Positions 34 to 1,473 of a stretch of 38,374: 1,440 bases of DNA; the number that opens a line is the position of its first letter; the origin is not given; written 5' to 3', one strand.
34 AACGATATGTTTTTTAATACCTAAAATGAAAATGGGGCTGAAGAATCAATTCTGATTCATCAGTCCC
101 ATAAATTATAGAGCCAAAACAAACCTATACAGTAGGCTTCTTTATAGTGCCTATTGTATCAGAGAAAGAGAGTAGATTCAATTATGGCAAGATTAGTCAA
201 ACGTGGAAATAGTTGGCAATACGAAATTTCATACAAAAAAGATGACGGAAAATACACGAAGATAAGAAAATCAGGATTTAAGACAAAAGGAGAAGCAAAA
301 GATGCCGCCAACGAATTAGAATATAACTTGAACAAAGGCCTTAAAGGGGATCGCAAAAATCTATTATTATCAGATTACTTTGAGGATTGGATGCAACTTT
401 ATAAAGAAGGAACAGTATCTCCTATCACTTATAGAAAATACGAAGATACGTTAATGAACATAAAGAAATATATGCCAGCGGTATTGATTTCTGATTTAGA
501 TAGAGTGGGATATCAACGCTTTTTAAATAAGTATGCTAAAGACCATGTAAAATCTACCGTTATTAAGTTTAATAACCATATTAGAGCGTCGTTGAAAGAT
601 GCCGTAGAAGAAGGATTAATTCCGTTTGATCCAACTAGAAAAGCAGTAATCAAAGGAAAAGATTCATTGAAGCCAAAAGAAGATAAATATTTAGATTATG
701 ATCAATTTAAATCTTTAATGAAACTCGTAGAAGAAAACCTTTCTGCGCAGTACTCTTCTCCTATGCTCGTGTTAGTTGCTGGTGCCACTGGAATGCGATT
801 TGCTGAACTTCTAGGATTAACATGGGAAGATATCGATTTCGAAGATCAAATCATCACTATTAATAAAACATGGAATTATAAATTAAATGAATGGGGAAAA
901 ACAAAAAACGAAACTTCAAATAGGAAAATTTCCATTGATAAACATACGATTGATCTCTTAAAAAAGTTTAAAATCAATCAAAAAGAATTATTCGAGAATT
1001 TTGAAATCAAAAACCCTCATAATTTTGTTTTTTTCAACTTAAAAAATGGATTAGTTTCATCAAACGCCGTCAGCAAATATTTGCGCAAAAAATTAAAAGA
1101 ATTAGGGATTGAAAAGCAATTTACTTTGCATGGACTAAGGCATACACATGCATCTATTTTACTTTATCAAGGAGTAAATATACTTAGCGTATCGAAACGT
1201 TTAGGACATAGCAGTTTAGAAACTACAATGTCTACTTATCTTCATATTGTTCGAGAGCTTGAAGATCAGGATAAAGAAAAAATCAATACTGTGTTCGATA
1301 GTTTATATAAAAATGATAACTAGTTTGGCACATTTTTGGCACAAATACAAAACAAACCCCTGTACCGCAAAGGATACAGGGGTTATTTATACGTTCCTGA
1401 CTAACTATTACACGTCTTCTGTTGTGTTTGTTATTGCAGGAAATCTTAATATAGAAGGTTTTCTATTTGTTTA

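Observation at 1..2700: Integrase, tRNA and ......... repeats at the left edge: a second integrative element or an atypical prophage junction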

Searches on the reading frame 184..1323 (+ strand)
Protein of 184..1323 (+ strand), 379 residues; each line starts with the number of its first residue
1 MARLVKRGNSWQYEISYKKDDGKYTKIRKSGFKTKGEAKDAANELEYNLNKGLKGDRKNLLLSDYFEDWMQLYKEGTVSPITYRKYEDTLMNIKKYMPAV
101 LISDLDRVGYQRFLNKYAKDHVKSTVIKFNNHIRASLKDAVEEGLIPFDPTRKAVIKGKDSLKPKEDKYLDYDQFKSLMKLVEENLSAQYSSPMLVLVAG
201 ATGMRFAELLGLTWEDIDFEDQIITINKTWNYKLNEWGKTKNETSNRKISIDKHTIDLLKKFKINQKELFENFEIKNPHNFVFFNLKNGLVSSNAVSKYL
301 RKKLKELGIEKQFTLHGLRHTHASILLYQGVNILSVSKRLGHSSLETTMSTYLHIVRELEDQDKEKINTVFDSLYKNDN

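Call 7: search_protein_families(library=pfam, proteins=[window:184-1323:+], max_evalue=0.01)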
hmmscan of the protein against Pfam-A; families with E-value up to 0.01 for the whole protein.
window:184-1323:+ (379 aa): 5 families
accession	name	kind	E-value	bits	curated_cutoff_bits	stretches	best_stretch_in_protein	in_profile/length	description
PF00589.27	Phage_integrase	-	1.8e-32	112.9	27.1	1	168-355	1-168/172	Phage integrase family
PF14657.12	Arm-DNA-bind_4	-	3e-09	36.8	22.3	1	11-53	2-46/47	Arm DNA-binding domain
PF13102.12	Phage_int_SAM_5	-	3.1e-08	34.3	22.3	1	62-151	2-93/98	Phage integrase SAM-like domain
PF02899.23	Phage_int_SAM_1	-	0.0013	19.4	22.3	1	71-125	7-63/83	Phage integrase, N-terminal SAM-like domain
PF00538.25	Linker_histone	-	0.0077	16.9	22.4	0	114-145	26-58/74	linker histone H1 and H5 family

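Call 10: find_encoding_contigs(protein=window:184-1323:+, flank=10000, max_places=10)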
Protein window:184-1323:+ (379 aa): 49 contigs read that carry it; 10 places shown.
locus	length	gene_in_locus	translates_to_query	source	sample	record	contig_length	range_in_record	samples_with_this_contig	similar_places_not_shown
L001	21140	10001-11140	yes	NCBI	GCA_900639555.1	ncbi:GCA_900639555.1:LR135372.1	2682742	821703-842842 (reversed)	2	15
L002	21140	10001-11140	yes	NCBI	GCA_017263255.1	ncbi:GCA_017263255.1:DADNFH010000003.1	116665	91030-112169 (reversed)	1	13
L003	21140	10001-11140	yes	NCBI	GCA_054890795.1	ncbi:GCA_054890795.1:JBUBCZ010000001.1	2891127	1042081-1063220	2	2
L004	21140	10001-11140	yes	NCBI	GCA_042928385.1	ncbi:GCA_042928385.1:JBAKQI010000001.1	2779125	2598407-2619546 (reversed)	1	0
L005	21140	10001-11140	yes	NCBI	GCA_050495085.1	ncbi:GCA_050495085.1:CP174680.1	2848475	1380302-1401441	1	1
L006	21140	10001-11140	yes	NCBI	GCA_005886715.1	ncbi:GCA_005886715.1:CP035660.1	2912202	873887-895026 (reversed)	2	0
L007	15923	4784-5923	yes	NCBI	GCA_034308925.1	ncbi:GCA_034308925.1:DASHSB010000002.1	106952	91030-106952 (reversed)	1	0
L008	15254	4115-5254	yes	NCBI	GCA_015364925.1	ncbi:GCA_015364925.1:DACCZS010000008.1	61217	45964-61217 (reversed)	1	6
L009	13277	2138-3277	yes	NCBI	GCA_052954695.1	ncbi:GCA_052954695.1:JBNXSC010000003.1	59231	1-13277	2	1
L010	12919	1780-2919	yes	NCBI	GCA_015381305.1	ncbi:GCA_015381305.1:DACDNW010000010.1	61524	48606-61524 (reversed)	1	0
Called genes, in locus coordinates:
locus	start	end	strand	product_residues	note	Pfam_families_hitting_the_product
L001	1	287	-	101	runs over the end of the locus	-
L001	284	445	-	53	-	-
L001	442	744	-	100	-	-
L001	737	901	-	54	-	-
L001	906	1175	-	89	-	-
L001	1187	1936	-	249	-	PF13730:HTH_36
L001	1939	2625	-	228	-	PF16784:HNHc_6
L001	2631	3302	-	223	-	PF06378:SSAP_Sak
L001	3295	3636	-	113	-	-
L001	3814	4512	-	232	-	PF09669:Phage_pRha, PF10552:ORF6C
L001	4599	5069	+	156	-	-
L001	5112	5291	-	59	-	-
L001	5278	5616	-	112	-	PF05595:DUF771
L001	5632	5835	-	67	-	-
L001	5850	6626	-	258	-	PF02498:Bro-N, PF03374:ANT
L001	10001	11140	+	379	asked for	PF14657:Arm-DNA-bind_4, PF13102:Phage_int_SAM_5, PF00589:Phage_integrase, PF22823:MrpR_C_cat (weak)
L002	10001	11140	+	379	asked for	PF14657:Arm-DNA-bind_4, PF13102:Phage_int_SAM_5, PF00589:Phage_integrase, PF22823:MrpR_C_cat (weak)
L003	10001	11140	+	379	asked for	PF14657:Arm-DNA-bind_4, PF13102:Phage_int_SAM_5, PF00589:Phage_integrase, PF22823:MrpR_C_cat (weak)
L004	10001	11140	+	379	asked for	PF14657:Arm-DNA-bind_4, PF13102:Phage_int_SAM_5, PF00589:Phage_integrase, PF22823:MrpR_C_cat (weak)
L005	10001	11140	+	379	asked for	PF14657:Arm-DNA-bind_4, PF13102:Phage_int_SAM_5, PF00589:Phage_integrase, PF22823:MrpR_C_cat (weak)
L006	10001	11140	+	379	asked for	PF14657:Arm-DNA-bind_4, PF13102:Phage_int_SAM_5, PF00589:Phage_integrase, PF22823:MrpR_C_cat (weak)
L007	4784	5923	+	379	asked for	PF14657:Arm-DNA-bind_4, PF13102:Phage_int_SAM_5, PF00589:Phage_integrase, PF22823:MrpR_C_cat (weak)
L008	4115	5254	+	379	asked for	PF14657:Arm-DNA-bind_4, PF13102:Phage_int_SAM_5, PF00589:Phage_integrase, PF22823:MrpR_C_cat (weak)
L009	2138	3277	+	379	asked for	PF14657:Arm-DNA-bind_4, PF13102:Phage_int_SAM_5, PF00589:Phage_integrase, PF22823:MrpR_C_cat (weak)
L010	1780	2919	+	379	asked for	PF14657:Arm-DNA-bind_4, PF13102:Phage_int_SAM_5, PF00589:Phage_integrase, PF22823:MrpR_C_cat (weak)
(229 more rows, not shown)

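Call 27: find_related_loci(query=window:184-1323:+, collection=viral_contigs, flank=3000)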
Query window:184-1323:+ (379 aa) in viral_contigs; peptide patterns used: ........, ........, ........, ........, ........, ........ (x = any residue, [..] = any of these).
47 stretches matched a pattern; 31 encode a relative of the query (tblastn E <= 1e-3); 30 distinct loci.
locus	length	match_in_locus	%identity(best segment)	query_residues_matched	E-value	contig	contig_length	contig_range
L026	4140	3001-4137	100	1-379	0e+0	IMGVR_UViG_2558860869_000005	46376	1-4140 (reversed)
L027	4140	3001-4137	100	1-379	0e+0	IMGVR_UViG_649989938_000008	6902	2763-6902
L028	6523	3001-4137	100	1-379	0e+0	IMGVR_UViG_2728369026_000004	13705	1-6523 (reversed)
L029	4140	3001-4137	100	1-379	0e+0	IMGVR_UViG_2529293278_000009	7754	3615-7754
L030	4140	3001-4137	100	1-379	0e+0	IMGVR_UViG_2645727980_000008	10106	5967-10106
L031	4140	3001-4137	100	1-379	0e+0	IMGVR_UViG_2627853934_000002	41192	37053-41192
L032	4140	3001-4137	100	1-379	0e+0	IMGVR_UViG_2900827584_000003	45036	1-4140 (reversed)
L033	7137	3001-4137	100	1-379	0e+0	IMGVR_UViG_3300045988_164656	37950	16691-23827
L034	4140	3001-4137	99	1-379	0e+0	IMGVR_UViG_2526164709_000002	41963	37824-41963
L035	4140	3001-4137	99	1-379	0e+0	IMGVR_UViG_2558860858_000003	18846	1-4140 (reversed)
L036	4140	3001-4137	99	1-379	0e+0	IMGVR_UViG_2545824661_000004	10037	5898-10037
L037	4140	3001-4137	99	1-379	0e+0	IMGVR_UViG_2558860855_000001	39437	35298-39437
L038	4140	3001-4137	99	1-379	0e+0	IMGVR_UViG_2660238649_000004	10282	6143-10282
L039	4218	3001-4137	99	1-379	0e+0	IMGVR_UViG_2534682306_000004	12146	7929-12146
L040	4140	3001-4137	99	1-379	0e+0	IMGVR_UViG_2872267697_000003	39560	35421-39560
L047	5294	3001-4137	99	1-379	0e+0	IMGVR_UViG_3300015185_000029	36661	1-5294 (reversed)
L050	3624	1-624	98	172-379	2e-135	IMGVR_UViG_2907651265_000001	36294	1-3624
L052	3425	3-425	100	239-379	9e-88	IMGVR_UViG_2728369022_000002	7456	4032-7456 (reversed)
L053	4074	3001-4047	29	22-365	2e-26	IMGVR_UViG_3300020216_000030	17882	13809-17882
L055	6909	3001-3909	25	58-354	1e-21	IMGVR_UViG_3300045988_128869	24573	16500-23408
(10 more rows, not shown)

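Call 34: search_dna_similar(query=window:184-1323:+, collection=phages, mode=protein, max_rows=40, max_evalue=1e-30)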
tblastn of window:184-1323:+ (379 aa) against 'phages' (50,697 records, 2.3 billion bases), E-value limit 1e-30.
Records with a match: 450; places in all: 452; records where one place covers at least 80% of the query: 436.
Best place of each record, by identity: >=99% 1; <60% 449.
By first word of the organism name: Streptococcus 149; Staphylococcus 118; Lactobacillus 45; Listeria 30; Lactococcus 23; Bacillus 15; Lacticaseibacillus 10; Oenococcus 10; Clostridium 10; Bacteriophage 7; and 15 more.
By host as written in the record: - 49; Staphylococcus aureus 36; Listeria monocytogenes 21; Staphylococcus sp. 7; Staphylococcus pseudintermedius 5; Clostridium difficile 5; Lactobacillus sp. 4; Staphylococcus epidermidis 4; and 248 more.
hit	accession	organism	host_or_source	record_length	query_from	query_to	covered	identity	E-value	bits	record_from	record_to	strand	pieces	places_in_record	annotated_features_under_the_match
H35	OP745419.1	Enterococcus phage 4995_1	Enterococcus faecium 4995/20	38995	1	379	100%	99.2%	0e+0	767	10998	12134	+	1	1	tyrosine-type recombinase/integrase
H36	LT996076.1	Bacteriophage sp.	-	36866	1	374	99%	47.1%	2e-109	357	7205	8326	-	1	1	record has no annotation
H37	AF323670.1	Lactococcus phage bIL309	Lactococcus lactis IL1403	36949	1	374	99%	47.1%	2e-109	357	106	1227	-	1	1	int: integrase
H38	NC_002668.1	Lactococcus phage bIL309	Lactococcus lactis subsp. lactis Il1403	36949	1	374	99%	47.1%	2e-109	357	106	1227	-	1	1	int: integrase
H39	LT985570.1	Bacteriophage sp.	-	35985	1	367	97%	43.1%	4e-95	316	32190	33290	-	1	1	record has no annotation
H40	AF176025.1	Lactococcus phage BK5-T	-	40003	1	367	97%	43.1%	5e-95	316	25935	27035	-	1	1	integrase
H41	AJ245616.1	Lactococcus phage BK5-T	-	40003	1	367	97%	43.1%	5e-95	316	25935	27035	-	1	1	integrase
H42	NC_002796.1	Lactococcus phage BK5-T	Lactococcus lactis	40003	1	367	97%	43.1%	5e-95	316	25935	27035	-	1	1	integrase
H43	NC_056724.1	Lactococcus phage BK5-T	-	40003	1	367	97%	43.1%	5e-95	316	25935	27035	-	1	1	integrase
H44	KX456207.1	Lactococcus phage 50101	Lactococcus lactis 3107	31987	1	367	97%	43.1%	5e-95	316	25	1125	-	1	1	integrase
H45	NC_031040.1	Lactococcus phage 50101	Lactococcus lactis 3107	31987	1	367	97%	43.1%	5e-95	316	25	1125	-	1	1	integrase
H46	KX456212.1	Lactococcus phage 86501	Lactococcus lactis 3107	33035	1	367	97%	43.1%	5e-95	316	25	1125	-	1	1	integrase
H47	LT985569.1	Bacteriophage sp.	-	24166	1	367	97%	43.1%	5e-95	316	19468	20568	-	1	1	record has no annotation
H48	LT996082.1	Bacteriophage sp.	-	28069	1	367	97%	43.1%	5e-95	316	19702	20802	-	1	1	record has no annotation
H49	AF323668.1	Lactococcus phage bIL285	Lactococcus lactis IL1403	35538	1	367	97%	43.1%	6e-95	316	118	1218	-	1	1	int: integrase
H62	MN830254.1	Lactobacillus phage JNU_P2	Lactobacillus brevis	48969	1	374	99%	39.9%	1e-78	268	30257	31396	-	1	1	site-specific recombinase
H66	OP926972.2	Listeria phage FHC174-PLM34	Listeria monocytogenes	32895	4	375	98%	39.7%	1e-78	268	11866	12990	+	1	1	integrase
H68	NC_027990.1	Lactobacillus phage LBR48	-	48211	1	376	99%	38.6%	6e-75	258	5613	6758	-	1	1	integrase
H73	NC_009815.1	Listeria phage A006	Listeria monocytogenes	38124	1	374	99%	37.9%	5e-72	249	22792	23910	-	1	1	integrase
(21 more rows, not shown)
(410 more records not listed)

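Call 35: get_annotated_region(hit=H42, flank=1200)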
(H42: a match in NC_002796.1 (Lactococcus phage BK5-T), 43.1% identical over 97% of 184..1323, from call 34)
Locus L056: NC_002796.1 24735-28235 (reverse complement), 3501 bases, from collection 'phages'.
description: Lactococcus phage BK5-T, complete genome.
organism: Lactococcus phage BK5-T (NCBI taxid 31754)
taxonomy: Viruses; Duplodnaviria; Heunggongvirae; Uroviricota; Caudoviricetes; Sandinevirus; Sandinevirus BK5T
host: Lactococcus lactis; source: -; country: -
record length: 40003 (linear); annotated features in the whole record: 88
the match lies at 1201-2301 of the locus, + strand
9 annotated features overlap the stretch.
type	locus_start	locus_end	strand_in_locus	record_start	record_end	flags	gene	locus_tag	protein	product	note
CDS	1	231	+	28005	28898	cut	-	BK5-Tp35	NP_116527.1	transcriptional regulator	ORF35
CDS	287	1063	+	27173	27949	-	-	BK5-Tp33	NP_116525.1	glycoside hydrolase, family 25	ORF33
CDS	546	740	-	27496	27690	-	-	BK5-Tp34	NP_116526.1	hypothetical protein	ORF34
regulatory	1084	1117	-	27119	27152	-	-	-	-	terminator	putative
CDS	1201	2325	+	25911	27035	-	-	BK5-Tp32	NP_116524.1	integrase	ORF32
regulatory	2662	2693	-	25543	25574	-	-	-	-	terminator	putative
regulatory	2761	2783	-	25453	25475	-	-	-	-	terminator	putative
CDS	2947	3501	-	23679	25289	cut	-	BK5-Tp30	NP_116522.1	hypothetical protein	ORF30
CDS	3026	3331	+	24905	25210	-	-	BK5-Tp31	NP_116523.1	hypothetical protein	ORF31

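Call 36: get_annotated_region(hit=H73, flank=1200)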
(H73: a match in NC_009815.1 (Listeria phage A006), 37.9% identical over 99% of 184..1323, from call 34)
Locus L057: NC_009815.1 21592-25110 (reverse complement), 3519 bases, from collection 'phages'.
description: Listeria phage A006, complete genome.
organism: Listeria phage A006 (NCBI taxid 330399)
taxonomy: Viruses; Duplodnaviria; Heunggongvirae; Uroviricota; Caudoviricetes
host: Listeria monocytogenes; source: -; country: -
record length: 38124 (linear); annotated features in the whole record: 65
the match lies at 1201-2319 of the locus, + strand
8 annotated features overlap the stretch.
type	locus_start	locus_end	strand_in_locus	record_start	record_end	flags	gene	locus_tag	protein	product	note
CDS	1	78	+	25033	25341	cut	-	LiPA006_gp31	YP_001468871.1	helix-turn-helix domain-containing protein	-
CDS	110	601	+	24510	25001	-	-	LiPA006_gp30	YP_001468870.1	metallo-protease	-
CDS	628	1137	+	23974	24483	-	-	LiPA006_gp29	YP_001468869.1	gp29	-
CDS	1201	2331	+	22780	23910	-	-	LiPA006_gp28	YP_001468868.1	integrase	putative integrase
misc_feature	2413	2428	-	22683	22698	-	-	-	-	-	attP site; attachment site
CDS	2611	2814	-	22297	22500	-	-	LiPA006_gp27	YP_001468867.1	gp27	-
CDS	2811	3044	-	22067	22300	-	-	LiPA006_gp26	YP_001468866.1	gp26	-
CDS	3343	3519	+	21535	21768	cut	-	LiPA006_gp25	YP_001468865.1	gp25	-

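Call 37: get_annotated_region(hit=H68, flank=1200)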
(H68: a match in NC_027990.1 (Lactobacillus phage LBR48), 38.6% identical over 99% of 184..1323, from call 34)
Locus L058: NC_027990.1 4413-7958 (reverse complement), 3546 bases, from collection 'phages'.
description: Lactobacillus phage LBR48, complete genome.
organism: Lactobacillus phage LBR48 (NCBI taxid 755164)
taxonomy: Viruses; Duplodnaviria; Heunggongvirae; Uroviricota; Caudoviricetes; Anamdongvirus; Anamdongvirus LBR48
host: -; source: -; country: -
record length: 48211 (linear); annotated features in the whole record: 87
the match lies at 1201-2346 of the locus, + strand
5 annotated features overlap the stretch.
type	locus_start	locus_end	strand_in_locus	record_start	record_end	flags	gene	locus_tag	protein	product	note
CDS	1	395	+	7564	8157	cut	-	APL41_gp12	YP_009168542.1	zinc ribbon domain-containing protein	-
CDS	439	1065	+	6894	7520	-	-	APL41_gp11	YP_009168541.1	membrane protein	-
CDS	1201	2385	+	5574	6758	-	-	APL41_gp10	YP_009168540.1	integrase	-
CDS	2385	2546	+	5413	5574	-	-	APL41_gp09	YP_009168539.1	hypothetical protein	-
CDS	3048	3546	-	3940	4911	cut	-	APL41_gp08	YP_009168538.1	endolysin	-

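Call 38: get_annotated_region(hit=H62, flank=1200)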
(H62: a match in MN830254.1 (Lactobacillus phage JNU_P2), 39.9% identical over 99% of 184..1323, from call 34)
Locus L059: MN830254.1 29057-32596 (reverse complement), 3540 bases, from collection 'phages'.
description: Lactobacillus phage JNU_P2, complete genome.
organism: Lactobacillus phage JNU_P2 (NCBI taxid 2686382)
taxonomy: Viruses; Duplodnaviria; Heunggongvirae; Uroviricota; Caudoviricetes
host: Lactobacillus brevis; source: -; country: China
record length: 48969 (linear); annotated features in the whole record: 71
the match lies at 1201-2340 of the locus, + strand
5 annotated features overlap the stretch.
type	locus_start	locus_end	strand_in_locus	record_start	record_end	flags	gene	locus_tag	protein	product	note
CDS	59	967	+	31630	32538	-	-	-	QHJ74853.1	hypothetical protein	JNU_P2_GM000037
CDS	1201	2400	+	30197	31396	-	-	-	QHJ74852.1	site-specific recombinase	JNU_P2_GM000036; site-specific recombinase, phage integrase family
CDS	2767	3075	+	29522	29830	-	-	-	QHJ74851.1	hypothetical protein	JNU_P2_GM000035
CDS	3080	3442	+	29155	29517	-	-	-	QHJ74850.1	hypothetical protein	JNU_P2_GM000034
CDS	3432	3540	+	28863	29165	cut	-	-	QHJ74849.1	hypothetical protein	JNU_P2_GM000033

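Call 39: get_annotated_region(hit=H66, flank=1200)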
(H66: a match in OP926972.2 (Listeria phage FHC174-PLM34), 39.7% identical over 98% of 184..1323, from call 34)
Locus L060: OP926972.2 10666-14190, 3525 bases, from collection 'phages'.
description: Listeria phage FHC174-PLM34, complete genome.
organism: Listeria phage FHC174-PLM34 (NCBI taxid 3003717)
taxonomy: Viruses; Duplodnaviria; Heunggongvirae; Uroviricota; Caudoviricetes
host: Listeria monocytogenes; source: chicken skin; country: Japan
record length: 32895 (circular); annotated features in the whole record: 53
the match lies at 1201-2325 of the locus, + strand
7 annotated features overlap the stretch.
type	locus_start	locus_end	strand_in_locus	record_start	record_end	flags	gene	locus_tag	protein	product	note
CDS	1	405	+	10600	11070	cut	-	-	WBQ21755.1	ImmA/IrrE family metallo-endopeptidase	-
CDS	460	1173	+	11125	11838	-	-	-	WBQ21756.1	hypothetical protein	-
CDS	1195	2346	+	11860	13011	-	-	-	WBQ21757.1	integrase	-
CDS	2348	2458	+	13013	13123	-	-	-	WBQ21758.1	hypothetical protein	-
CDS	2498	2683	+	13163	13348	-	-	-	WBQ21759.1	hypothetical protein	-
CDS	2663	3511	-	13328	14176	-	-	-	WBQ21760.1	N-acetylmuramoyl-L-alanine amidase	-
CDS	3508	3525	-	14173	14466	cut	-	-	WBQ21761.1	holin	-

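Call 44: search_protein_families(library=phrogs, proteins=[window:184-1323:+], max_evalue=0.001)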
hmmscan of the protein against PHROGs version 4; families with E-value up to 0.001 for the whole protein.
window:184-1323:+ (379 aa): 9 families
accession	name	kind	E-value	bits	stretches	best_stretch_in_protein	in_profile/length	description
phrog_1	-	integration and excision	1.1e-83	283.5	1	5-374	118-454/611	integrase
phrog_216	-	integration and excision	2.4e-40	139.5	1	142-369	31-238/301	integrase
phrog_26960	-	unknown function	2.8e-21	77.3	1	2-134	9-144/146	-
phrog_7685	-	integration and excision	2.3e-20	74.2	1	236-371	118-239/240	integrase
phrog_11647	-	unknown function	6.5e-11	43.5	1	93-148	17-72/88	-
phrog_7269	-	integration and excision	2.3e-08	34.8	1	292-358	9-72/89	integrase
phrog_7244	-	integration and excision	1.6e-06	28.6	1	47-240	61-246/263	integrase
phrog_23783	-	integration and excision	2.5e-06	28.6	1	14-159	18-160/162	integrase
phrog_35951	-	unknown function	0.00013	23.4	1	298-368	7-75/97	-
